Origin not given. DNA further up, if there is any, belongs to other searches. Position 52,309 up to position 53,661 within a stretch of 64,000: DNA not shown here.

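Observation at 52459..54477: LUD / MazG-like / macro-like-TIR operon: candidate NAD- or ADP-ribose-based defence or signalling module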

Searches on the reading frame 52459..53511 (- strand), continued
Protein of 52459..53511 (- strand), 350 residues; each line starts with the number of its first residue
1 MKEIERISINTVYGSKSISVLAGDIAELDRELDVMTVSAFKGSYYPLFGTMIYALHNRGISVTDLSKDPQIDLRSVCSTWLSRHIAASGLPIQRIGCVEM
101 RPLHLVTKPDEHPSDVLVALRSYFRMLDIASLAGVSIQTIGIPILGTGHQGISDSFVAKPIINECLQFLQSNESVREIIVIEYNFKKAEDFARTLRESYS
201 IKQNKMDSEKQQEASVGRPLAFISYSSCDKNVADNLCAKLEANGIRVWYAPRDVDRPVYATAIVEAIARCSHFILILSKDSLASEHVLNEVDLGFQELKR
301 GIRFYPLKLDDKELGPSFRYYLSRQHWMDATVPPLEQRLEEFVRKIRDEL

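Call 14: predict_structure(alignment_id=A1)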
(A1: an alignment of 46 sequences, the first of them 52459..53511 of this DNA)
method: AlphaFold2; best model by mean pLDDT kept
length: 350 residues; sequences in the alignment: 46
mean_pLDDT: 85.8   pTM: 0.71
mean pLDDT of the five models: 85.8, 85.6, 84.0, 82.1, 81.6
residues with pLDDT >= 90: 189; 70-90: 118; 50-70: 34; < 50: 9
segments of 3 or more residues with pLDDT < 50: 208-216
pLDDT, mean of each block of 10 residues (from residue 1): 93 93 95 96 91 95 97 93 91 95 64 72 94 95 89 83 90 96 95 80 51 59 92 93 88 60 81 92 83 81 90 77 80 91 91
secondary structure, 60 per line:
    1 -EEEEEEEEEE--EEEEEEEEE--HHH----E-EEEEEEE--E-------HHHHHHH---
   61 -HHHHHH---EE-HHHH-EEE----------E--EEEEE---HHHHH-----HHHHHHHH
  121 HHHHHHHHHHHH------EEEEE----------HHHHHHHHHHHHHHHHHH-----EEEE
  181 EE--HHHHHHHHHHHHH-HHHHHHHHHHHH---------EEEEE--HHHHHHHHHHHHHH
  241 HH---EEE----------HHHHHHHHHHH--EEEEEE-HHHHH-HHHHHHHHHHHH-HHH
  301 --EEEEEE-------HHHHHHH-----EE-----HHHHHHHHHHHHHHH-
elements in order: E2-11 E14-22 E34-40 H51-57 H62-67 H74-77 E79-81 E95-99 H103-107 H113-132 E139-143 H154-171 E177-182 H185-197 H199-210 E220-224 H227-242 E246-248 H259-269 E272-277 H279-283 H285-296 E303-308 H316-322 H335-349

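Call 17: fold_search(model_id=the predicted structure, library=pdb)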
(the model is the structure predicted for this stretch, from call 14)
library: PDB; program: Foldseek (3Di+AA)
matches with E <= 10: 1273; with E <= 0.001: 183
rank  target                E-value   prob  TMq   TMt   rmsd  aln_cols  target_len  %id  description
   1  4d86                  8.0e-09  1.00  0.42  0.39  15.5       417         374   12  Human PARP14 (ARTD8, BAL2) - macro domains 1 and 2 in complex with adenosine-5-diphosphate (released 2013-03-13)
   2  3vfq                  1.9e-08  1.00  0.41  0.39  15.9       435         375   12  Human PARP14 (ARTD8, BAL2) - macro domains 1 and 2 in complex with adenosine-5-diphosphoribose (released 2013-03-13)
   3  1zr3_C                4.2e-08  1.00  0.42  0.74   4.2       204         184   14  Crystal structure of the macro-domain of human core histone variant macroH2A1.1 (form B) (released 2006-02-14)
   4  1zr5_B                8.9e-08  1.00  0.42  0.73   4.0       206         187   14  Crystal structure of the macro-domain of human core histone variant macroH2A1.2 (released 2005-06-21)
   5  5lnc_A                1.1e-07  1.00  0.41  0.40   3.8       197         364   16  Structure of SPX domain of the yeast inorganic polyphophate polymerase Vtc4 crystallized by carrier-driven crystalliza (released 2016-11-09)
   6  3iif_B                1.2e-07  1.00  0.41  0.74   3.8       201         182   15  Crystal structure of the macro domain of human histone macroH2A1.1 in complex with ADP-ribose (form B) (released 2009-08-18)
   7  5lnc_B                1.6e-07  1.00  0.41  0.39   4.2       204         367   15  Structure of SPX domain of the yeast inorganic polyphophate polymerase Vtc4 crystallized by carrier-driven crystalliza (released 2016-11-09)
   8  1yd9_C                1.7e-07  1.00  0.41  0.72   4.1       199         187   12  1.6A Crystal Structure of the Non-Histone Domain of the Histone Variant MacroH2A1.1. (released 2005-09-27)
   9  1zr5_A                1.7e-07  1.00  0.42  0.72   4.1       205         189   13  Crystal structure of the macro-domain of human core histone variant macroH2A1.2 (released 2005-06-21)
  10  2dx6_A                1.8e-07  1.00  0.38  0.78   3.8       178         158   22  Crystal structure of conserved hypothetical protein, TTHA0132 from Thermus thermophilus HB8 (released 2007-02-24)
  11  3iif_C                1.9e-07  1.00  0.41  0.72   3.7       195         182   15  Crystal structure of the macro domain of human histone macroH2A1.1 in complex with ADP-ribose (form B) (released 2009-08-18)
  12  1zr3_A                2.1e-07  1.00  0.41  0.72   4.1       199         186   15  Crystal structure of the macro-domain of human core histone variant macroH2A1.1 (form B) (released 2006-02-14)
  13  2fxk_A                2.5e-07  1.00  0.42  0.73   4.0       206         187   14  Crystal structure of the macro-domain of human core histone variant macroH2A1.1 (form A) (released 2006-02-14)
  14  7d3y_B                2.5e-07  1.00  0.41  0.43   3.9       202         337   15  Crystal structure of the osPHR2-osSPX2 complex (released 2021-10-06)
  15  7ny6                  2.7e-07  1.00  0.40  0.69   4.3       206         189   16  Crystal structure of the Capsaspora owczarzaki macroH2A macrodomain (released 2021-11-24)
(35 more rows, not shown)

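Call 18: find_encoding_contigs(protein=P0002, flank=8000, max_places=4)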
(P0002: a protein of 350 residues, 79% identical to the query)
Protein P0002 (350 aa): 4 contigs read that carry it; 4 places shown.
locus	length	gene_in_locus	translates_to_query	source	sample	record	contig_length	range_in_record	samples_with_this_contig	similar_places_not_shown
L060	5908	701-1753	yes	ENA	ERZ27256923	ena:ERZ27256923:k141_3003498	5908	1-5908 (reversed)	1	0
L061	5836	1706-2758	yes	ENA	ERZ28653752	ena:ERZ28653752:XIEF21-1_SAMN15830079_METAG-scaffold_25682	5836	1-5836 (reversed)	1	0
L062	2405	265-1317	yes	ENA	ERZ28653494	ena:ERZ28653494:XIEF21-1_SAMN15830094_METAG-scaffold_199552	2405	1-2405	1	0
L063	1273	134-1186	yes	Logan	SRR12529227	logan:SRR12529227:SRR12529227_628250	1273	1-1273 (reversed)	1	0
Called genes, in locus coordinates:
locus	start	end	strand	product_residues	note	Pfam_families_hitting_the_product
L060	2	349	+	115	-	?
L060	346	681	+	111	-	PF03819:MazG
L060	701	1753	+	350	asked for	PF13676:TIR_2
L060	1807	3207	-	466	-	-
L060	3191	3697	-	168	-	PF04542:Sigma70_r2, PF08281:Sigma70_r4_2, PF04545:Sigma70_r4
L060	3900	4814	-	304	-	-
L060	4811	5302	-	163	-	PF01467:CTP_transf_like, PF08218:Citrate_ly_lig (weak)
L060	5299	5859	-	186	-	PF03602:Cons_hypoth95, PF05175:MTS, PF02086:MethyltransfD12 (faint), PF13847:Methyltransf_31 (weak)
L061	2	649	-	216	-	?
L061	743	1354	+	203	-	PF02589:LUD_dom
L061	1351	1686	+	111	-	PF03819:MazG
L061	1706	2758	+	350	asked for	PF13676:TIR_2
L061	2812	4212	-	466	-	-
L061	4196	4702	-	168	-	PF04542:Sigma70_r2, PF08281:Sigma70_r4_2, PF04545:Sigma70_r4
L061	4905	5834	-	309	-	?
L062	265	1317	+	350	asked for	PF13676:TIR_2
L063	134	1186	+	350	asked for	PF13676:TIR_2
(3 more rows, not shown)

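Call 19: find_encoding_contigs(protein=P0003, flank=8000, max_places=4)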
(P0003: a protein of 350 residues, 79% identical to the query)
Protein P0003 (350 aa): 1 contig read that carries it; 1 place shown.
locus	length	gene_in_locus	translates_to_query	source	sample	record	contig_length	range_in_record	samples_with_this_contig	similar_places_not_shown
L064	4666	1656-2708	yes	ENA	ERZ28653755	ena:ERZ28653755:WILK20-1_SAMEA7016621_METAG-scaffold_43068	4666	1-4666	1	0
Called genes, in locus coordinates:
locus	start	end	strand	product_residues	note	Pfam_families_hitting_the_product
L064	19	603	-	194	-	PF00009:GTP_EFTU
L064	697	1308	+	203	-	PF02589:LUD_dom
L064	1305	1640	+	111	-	PF03819:MazG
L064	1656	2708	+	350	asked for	PF13676:TIR_2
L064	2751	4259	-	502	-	PF19499:DUF6034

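Call 33: search_solved_structures(query=A1, max_evalue=0.1, show_alignments=5)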
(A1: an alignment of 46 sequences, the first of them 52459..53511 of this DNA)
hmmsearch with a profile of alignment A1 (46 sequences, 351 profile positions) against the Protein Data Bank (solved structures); distinct sequences matched with E-value up to 0.1: 18.
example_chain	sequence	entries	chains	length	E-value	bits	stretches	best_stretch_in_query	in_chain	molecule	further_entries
7nuw_A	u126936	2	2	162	2.4e-05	26.7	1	216-299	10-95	Toll-like receptor 1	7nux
7nt7_A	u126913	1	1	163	2.5e-05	26.6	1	216-299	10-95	Toll-like receptor 1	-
1fyv_A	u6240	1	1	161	2.5e-05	26.6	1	217-299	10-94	TOLL-LIKE RECEPTOR 1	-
6wt6_A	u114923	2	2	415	2.7e-05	26.5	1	220-301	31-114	Metazoan TIR-STING fusion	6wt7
4w8h_A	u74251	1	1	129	0.00013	24.2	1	222-284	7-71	Toll-receptor-related 2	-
4w8g_A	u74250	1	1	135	0.00015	24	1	222-284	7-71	Toll-receptor-related 2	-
4om7_A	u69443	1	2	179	0.00049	22.4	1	221-299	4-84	Toll-like receptor 6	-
7ylf_A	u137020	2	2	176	0.00059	22.1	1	214-291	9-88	Toll-like receptor 15 | Toll-like receptor 2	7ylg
9mud_K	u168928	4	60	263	0.0011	21.3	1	221-311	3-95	Cat1 (CRISPR associated TIR 1) pentagonal filament | Cat1 (CRISPR associated TIR 1) pentagonal filament assembly | Cat1 (CRISPR-associated TIR 1)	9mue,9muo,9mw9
7uxr_A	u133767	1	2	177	0.0037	19.5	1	220-286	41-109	TIR domain protein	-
8p2m_A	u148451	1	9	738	0.0052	19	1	196-284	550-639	NAD(+) hydrolase tir-1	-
3vfq_A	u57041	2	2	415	0.0056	18.9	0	134-182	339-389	Poly [ADP-ribose] polymerase 14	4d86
4lzp_B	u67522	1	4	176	0.0062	18.7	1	200-307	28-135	Putative uncharacterized protein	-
5ku7_A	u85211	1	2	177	0.0079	18.4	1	216-292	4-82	TIR-NB-LRR type resistance protein RPV1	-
8p2l_A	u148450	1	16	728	0.041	16.1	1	218-284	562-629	NAD(+) hydrolase SARM1,NAD(+) hydrolase tir-1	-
9phb_G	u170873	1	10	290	0.056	15.6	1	187-247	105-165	SpbK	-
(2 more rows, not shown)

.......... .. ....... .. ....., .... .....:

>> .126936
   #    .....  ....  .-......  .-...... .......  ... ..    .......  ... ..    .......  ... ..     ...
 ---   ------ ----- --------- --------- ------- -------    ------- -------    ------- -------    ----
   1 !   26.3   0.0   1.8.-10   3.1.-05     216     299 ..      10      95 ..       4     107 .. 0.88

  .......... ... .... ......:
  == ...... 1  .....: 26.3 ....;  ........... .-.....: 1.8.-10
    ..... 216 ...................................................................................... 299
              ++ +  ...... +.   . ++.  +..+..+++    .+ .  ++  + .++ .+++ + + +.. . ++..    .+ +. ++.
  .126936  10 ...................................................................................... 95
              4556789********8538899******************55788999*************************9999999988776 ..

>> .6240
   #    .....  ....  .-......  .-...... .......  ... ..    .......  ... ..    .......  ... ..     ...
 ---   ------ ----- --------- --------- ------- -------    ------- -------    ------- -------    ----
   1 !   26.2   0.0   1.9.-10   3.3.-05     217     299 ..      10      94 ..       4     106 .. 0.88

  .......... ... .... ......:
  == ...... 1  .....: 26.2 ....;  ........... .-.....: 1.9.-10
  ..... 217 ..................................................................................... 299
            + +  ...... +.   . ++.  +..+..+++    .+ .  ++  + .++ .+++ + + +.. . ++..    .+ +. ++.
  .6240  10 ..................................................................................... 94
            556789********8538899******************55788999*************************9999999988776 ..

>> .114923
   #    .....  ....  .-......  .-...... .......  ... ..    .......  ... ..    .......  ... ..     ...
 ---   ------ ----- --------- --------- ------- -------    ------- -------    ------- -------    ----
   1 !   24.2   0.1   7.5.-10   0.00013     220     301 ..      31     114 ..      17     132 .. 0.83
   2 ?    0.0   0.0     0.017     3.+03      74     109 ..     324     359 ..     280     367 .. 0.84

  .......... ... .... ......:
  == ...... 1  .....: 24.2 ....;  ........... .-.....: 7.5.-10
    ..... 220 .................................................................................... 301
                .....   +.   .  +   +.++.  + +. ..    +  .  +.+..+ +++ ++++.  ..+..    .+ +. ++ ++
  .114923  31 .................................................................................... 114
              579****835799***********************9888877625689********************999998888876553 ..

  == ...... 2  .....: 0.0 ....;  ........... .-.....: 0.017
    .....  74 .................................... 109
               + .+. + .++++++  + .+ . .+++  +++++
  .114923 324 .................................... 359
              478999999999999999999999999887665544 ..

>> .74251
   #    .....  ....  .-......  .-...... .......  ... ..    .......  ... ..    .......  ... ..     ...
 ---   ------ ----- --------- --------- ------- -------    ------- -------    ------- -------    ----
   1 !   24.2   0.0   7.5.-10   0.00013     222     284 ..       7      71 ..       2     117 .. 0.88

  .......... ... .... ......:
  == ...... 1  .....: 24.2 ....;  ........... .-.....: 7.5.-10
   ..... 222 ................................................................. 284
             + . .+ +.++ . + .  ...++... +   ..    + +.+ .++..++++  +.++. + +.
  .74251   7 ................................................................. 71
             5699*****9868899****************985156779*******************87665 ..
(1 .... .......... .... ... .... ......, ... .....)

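Call 37: search_protein_families(library=pfam, alignment_id=A2, max_evalue=0.0001)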
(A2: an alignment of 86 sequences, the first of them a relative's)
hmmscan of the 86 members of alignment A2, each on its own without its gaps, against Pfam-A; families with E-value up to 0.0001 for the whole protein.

A. member 1, L001:5574-7763:- (729 aa): 0 families

B. families by the number of members that match (of 86 scanned): 105 families (the first 25 are shown)
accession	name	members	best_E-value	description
PF13676.11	TIR_2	4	2.3e-18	TIR domain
PF08837.16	DUF1810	2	5e-56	Protein of unknown function (DUF1810)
PF24708.1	Lip_C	2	6.7e-45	Lipase-like, C-terminal domain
PF13367.11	PrsW-protease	2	7.4e-23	PrsW family intramembrane metalloprotease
PF13930.12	Endonuclea_NS_2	2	1.1e-17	DNA/RNA non-specific endonuclease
PF01418.23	HTH_6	2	7.7e-17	Helix-turn-helix domain, rpiR family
PF00583.31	Acetyltransf_1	2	2.6e-16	Acetyltransferase (GNAT) family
PF13508.13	Acetyltransf_7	2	1.4e-11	Acetyltransferase (GNAT) domain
PF13302.13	Acetyltransf_3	2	1.4e-10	Acetyltransferase (GNAT) domain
PF08238.18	Sel1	2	6.4e-10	Sel1 repeat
PF13673.13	Acetyltransf_10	2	3.7e-08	Acetyltransferase (GNAT) domain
PF01380.27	SIS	2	1.5e-06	SIS domain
PF00224.27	PK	1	2.4e-132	Pyruvate kinase, barrel domain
PF07971.18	Glyco_hydro_92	1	5.6e-121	Glycosyl hydrolase family 92 catalytic domain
PF02493.26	MORN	1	2.3e-91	MORN repeat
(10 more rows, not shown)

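Call 38: search_protein_families(library=padloc, alignment_id=A2, max_evalue=0.00001)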
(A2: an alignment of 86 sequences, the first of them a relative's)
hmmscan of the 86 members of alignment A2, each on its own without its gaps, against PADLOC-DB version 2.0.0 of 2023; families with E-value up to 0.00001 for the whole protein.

A. member 1, L001:5574-7763:- (729 aa): 0 families

B. families by the number of members that match (of 86 scanned): 6 families
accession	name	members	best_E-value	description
PDLC02012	SAVED5--SAVED_TIR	2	7.1e-13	-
PDLC04134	mad2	1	3.6e-21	mads_2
PDLC01086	C3a186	1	2.5e-09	"C-3?,4? desaturase"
PDLC03951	RmrA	1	3.7e-08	-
PDLC02280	AbiEi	1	9.6e-08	AbiEi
PDLC05062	PDC-S66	1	4.2e-06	-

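Call 39: find_related_loci(query=A1, collection=viral_contigs, flank=6000)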
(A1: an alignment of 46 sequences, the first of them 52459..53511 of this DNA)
Query A1 (350 aa) in viral_contigs; peptide patterns used: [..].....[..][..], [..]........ (x = any residue, [..] = any of these).
3 stretches matched a pattern, but none encodes a relative of the query by tblastn (E <= 1e-3).

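Call 40: search_dna_similar(query=window:52459-53511:-, collection=phages, mode=protein, max_evalue=0.001, max_rows=15)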
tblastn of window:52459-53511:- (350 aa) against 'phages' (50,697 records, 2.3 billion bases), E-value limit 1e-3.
Records with a match: 1; places in all: 1; records where one place covers at least 80% of the query: 0.
Best place of each record, by identity: <60% 1.
By first word of the organism name: Bacteriophage 1.
By host as written in the record: - 1.
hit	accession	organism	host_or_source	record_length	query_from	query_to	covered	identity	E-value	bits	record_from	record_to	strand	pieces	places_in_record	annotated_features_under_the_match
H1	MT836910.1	Bacteriophage sp.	human fecal samples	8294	222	348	36%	32.8%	2e-8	62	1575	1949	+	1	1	record has no annotation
